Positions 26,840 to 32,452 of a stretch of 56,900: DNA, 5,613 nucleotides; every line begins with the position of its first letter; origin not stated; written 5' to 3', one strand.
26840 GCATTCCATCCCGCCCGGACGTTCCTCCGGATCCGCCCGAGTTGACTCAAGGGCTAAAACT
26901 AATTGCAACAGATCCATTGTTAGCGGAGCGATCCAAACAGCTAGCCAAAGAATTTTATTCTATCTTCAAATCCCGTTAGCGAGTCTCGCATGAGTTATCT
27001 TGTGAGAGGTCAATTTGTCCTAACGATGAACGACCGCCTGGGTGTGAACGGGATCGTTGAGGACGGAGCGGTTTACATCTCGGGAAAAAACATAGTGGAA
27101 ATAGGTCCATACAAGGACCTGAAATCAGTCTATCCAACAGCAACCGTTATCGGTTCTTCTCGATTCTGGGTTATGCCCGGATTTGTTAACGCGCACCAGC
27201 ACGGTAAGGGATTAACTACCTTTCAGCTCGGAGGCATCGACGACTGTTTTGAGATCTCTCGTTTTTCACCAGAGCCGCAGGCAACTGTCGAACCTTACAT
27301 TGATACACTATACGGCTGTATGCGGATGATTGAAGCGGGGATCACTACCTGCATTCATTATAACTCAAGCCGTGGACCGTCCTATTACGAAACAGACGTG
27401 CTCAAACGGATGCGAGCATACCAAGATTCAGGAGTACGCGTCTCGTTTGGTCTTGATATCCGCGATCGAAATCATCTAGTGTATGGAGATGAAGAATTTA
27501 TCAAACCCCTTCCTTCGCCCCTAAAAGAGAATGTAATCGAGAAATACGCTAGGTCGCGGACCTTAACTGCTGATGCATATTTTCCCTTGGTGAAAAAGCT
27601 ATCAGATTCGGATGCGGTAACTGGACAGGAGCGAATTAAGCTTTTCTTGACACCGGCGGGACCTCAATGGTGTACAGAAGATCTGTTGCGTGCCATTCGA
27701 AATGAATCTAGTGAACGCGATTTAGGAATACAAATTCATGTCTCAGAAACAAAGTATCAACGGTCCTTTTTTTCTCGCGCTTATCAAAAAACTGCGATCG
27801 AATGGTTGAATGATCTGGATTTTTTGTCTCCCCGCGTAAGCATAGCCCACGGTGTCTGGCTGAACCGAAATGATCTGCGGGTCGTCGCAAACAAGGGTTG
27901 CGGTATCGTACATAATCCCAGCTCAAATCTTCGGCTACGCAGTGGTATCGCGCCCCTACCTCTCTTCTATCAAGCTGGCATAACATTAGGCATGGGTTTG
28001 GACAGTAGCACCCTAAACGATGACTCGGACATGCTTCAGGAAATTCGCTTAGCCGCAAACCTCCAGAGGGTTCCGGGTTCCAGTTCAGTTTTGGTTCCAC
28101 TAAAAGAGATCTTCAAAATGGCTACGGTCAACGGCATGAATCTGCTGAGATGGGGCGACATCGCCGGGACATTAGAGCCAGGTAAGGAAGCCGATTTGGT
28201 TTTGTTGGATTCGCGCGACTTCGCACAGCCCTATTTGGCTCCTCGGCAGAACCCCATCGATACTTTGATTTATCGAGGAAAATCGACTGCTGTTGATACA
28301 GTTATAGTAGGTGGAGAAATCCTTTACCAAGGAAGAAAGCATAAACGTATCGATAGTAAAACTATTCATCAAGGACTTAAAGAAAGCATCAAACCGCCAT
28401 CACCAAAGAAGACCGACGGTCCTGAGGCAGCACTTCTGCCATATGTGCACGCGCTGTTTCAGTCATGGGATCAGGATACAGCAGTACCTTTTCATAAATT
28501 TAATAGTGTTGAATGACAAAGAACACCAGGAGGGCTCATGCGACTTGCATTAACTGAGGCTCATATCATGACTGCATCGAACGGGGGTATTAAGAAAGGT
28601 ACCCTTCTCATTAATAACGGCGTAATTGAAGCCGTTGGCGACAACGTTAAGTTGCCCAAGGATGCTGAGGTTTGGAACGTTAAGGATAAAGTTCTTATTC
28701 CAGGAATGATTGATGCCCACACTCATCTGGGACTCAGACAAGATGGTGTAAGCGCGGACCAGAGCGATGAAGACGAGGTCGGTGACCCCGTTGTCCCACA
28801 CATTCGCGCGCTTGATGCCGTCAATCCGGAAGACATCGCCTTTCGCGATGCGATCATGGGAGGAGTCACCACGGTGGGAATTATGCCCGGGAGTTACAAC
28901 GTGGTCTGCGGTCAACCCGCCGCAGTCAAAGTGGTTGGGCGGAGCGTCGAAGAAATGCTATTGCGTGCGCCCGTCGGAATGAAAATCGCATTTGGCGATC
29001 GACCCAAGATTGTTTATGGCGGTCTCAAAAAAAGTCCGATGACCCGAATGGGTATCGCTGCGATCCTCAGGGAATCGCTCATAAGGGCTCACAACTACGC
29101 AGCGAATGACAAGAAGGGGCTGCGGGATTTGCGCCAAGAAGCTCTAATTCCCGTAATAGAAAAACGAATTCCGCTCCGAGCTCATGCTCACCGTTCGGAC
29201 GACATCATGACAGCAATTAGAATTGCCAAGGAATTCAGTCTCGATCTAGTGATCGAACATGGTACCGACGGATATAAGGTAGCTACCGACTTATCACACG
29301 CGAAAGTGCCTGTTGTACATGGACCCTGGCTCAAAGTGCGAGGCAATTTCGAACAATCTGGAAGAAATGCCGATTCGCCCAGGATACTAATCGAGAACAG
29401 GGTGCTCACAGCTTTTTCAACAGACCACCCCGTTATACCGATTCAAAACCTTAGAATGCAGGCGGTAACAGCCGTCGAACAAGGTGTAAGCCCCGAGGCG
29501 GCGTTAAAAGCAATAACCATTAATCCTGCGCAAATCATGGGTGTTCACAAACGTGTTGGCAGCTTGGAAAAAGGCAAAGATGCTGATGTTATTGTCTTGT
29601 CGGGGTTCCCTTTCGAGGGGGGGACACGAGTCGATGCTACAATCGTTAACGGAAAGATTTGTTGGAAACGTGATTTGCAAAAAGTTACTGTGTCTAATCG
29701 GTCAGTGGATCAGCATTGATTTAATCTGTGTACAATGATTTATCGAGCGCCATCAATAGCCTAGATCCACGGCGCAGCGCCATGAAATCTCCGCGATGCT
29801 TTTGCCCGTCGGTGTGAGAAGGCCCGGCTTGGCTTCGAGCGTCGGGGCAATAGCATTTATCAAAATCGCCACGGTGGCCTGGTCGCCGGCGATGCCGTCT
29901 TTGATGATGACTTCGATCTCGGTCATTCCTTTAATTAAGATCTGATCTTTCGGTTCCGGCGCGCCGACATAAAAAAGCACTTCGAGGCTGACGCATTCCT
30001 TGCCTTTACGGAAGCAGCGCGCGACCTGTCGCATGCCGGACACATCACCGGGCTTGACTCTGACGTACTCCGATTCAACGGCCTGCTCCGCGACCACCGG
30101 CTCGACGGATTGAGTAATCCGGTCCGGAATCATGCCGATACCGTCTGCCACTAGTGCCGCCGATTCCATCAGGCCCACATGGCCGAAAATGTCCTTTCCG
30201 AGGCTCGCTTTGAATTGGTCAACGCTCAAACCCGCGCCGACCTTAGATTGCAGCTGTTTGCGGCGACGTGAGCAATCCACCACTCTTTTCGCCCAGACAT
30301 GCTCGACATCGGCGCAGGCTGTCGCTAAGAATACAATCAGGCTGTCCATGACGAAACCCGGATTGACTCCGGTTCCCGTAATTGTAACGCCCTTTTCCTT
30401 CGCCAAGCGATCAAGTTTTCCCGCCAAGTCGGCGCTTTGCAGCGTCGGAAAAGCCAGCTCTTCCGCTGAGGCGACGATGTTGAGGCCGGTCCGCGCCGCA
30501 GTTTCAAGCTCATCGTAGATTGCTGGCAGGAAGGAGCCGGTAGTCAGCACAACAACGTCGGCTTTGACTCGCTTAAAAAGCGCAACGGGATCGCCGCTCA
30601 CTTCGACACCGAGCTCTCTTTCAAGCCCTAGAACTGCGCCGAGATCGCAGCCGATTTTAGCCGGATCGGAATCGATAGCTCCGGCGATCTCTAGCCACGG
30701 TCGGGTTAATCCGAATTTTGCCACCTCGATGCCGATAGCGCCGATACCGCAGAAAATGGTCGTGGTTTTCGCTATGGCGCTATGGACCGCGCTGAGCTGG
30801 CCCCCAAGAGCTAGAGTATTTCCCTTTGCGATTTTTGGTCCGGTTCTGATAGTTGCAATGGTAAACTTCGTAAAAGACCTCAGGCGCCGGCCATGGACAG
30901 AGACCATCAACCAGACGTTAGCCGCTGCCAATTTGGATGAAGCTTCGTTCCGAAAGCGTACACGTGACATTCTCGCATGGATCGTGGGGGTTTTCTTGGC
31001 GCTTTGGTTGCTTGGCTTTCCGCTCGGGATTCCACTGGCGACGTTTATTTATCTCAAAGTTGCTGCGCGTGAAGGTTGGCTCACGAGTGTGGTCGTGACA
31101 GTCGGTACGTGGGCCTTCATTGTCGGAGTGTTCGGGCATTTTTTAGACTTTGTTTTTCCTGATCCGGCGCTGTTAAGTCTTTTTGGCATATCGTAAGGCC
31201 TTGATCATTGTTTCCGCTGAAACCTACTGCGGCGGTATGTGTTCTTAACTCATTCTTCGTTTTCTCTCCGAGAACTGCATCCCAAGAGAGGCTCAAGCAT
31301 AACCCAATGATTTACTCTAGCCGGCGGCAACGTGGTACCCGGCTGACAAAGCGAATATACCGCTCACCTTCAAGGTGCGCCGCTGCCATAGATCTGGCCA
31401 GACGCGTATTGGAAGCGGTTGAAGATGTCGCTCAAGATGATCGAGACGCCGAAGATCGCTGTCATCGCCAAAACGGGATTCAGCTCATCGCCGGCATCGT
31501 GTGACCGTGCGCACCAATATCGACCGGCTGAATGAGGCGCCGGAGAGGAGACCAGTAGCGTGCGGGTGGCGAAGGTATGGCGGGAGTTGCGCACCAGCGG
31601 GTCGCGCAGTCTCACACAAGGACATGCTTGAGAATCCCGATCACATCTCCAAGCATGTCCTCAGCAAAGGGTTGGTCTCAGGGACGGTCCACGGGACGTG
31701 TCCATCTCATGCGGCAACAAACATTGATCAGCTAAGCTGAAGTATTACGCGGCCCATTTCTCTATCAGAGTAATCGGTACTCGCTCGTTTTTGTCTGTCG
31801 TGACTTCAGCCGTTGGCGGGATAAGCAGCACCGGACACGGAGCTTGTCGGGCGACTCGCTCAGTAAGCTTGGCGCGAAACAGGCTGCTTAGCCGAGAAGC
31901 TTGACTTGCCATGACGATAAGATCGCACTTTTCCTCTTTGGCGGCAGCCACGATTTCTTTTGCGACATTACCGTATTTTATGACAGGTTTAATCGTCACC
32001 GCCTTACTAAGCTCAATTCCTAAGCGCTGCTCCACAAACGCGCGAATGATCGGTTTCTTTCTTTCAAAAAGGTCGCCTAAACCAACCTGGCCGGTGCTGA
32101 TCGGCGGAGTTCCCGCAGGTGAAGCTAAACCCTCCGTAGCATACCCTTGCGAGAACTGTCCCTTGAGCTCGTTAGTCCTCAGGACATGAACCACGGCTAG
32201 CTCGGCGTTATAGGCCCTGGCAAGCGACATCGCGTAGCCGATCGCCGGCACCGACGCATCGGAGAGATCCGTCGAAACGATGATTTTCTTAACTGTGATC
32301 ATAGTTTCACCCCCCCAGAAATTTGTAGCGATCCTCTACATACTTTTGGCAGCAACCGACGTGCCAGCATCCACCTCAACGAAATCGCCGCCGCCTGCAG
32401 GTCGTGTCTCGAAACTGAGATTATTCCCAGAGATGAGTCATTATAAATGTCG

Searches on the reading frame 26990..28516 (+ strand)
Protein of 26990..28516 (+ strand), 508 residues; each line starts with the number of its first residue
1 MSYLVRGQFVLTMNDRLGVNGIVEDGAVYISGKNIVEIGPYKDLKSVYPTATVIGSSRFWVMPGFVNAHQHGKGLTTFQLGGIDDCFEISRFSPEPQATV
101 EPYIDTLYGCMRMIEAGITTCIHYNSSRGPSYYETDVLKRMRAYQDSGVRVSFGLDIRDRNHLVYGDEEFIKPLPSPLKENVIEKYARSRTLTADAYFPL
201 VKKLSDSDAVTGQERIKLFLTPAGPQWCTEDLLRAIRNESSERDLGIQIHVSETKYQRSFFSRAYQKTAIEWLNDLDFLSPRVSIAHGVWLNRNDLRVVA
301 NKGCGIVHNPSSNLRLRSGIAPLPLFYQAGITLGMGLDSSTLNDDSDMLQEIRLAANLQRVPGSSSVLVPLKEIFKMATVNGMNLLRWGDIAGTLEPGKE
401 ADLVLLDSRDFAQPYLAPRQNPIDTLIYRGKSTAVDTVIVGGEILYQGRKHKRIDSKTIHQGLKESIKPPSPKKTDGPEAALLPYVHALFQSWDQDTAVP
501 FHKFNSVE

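Call 85: search_protein_families(library=pfam, proteins=[window:26990-28516:+], max_evalue=0.00001)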
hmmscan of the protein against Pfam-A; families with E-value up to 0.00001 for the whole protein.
window:26990-28516:+ (508 aa): 2 families
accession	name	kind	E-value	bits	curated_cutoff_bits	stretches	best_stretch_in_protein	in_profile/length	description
PF01979.26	Amidohydro_1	-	1e-47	163.5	25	1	60-444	1-344/345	Amidohydrolase family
PF07969.17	Amidohydro_3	-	1.7e-10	41.5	29.7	1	225-446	254-472/472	Amidohydrolase family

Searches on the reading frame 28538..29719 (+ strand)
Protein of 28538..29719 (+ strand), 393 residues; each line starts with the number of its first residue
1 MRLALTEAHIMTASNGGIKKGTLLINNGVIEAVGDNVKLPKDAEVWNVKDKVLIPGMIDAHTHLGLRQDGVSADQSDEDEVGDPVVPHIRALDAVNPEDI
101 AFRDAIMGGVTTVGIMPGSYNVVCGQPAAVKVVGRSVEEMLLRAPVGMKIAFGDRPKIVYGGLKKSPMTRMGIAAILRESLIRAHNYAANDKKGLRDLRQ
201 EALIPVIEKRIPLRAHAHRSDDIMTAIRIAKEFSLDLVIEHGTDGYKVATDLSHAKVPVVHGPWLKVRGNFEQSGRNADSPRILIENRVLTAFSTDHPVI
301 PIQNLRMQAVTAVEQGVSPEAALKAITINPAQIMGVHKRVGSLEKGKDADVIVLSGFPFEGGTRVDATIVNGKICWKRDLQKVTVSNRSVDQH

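Call 85: search_protein_families(library=pfam, proteins=[window:28538-29719:+], max_evalue=0.00001)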
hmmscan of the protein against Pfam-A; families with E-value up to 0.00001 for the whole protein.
window:28538-29719:+ (393 aa): 2 families
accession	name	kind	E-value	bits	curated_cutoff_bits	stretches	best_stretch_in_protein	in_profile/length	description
PF01979.26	Amidohydro_1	-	1e-19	71.5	25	1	52-374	1-344/345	Amidohydrolase family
PF07969.17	Amidohydro_3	-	1.4e-18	68.1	29.7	1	249-374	330-470/472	Amidohydrolase family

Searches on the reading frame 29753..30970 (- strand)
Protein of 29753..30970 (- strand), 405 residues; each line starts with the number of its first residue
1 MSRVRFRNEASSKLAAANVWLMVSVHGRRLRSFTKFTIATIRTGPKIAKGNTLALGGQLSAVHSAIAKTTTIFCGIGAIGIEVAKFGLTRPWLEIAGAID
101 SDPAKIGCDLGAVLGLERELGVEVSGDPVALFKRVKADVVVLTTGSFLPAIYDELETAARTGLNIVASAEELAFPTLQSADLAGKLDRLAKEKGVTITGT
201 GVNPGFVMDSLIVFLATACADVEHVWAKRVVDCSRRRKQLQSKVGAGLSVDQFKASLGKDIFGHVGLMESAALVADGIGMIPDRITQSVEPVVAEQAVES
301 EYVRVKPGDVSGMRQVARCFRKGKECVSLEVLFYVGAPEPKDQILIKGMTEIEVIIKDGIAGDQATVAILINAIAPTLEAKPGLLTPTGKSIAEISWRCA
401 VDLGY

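Call 52: search_protein_families(library=pfam, proteins=[window:29753-30970:-], max_evalue=0.1)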
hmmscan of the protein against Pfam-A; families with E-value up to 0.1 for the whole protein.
window:29753-30970:- (405 aa): 2 families
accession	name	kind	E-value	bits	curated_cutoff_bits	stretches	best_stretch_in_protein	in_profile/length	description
PF19328.4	DAP_DH_C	-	9.4e-37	127.1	23.3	1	206-386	1-186/206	2,4-diaminopentanoate dehydrogenase C-terminal domain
PF02817.22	E3_binding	-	0.068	13.8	23.7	0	188-201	9-25/36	e3 binding domain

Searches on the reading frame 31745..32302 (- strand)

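Call 52: search_protein_families(library=pfam, proteins=[window:31745-32302:-], max_evalue=0.1)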
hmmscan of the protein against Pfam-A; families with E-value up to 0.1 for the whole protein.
window:31745-32302:- (185 aa): 1 family
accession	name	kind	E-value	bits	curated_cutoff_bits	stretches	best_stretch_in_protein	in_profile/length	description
PF00582.32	Usp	-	4.2e-23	82.9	24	2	100-162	78-141/141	Universal stress protein family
